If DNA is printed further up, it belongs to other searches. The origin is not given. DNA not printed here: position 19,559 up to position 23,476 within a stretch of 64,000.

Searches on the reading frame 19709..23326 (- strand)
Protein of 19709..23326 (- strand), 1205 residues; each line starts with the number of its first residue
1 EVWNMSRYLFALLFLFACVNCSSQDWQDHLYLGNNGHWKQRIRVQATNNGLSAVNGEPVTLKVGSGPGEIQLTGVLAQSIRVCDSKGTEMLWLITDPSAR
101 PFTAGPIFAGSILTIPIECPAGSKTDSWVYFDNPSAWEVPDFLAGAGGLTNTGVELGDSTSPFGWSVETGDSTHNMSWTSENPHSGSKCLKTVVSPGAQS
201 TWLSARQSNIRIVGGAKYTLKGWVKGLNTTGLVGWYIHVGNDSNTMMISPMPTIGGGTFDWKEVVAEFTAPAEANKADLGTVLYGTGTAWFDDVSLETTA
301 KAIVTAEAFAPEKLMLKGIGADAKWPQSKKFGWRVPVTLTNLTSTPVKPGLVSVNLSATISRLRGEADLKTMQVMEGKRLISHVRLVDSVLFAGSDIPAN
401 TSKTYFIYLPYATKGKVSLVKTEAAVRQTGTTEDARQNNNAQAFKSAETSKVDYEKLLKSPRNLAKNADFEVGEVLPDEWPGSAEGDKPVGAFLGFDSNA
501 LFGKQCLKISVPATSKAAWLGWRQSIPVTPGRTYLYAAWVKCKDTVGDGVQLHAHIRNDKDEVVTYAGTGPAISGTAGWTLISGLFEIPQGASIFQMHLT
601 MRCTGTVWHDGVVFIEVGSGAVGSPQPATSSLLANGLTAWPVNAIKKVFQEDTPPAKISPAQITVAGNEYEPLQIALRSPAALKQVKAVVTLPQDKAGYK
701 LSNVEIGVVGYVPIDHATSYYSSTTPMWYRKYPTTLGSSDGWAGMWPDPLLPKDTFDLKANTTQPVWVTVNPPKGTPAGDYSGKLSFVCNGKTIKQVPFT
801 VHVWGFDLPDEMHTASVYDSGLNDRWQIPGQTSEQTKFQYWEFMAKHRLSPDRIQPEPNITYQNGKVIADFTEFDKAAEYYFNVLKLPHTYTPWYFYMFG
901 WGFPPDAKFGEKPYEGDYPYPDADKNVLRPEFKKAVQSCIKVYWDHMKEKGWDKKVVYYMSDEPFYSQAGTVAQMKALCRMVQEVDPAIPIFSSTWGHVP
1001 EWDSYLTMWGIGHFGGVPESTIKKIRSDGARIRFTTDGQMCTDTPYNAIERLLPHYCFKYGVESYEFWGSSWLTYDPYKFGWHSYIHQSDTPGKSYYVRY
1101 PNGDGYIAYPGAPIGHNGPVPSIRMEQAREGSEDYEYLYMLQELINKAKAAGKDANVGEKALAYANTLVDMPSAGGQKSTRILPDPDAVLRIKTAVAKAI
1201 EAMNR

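Call 46: search_protein_families(library=pfam, proteins=[window:19709-23326:-], max_evalue=0.0001)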
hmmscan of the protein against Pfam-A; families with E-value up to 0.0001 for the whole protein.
window:19709-23326:- (1205 aa): 3 families
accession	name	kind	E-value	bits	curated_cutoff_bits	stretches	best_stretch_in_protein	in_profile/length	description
PF13320.12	GH123_cat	-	5.9e-12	46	23.1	1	863-1141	66-324/324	Glycoside hydrolase 123, catalytic domain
PF02018.23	CBM_4_9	-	8.4e-10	39.6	25.9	0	164-279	16-127/136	Carbohydrate binding domain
PF22680.2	Glyco_hydro_123_N_2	-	3.2e-09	37.2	27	1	673-786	35-139/142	Glycoside hydrolase 123 N-terminal domain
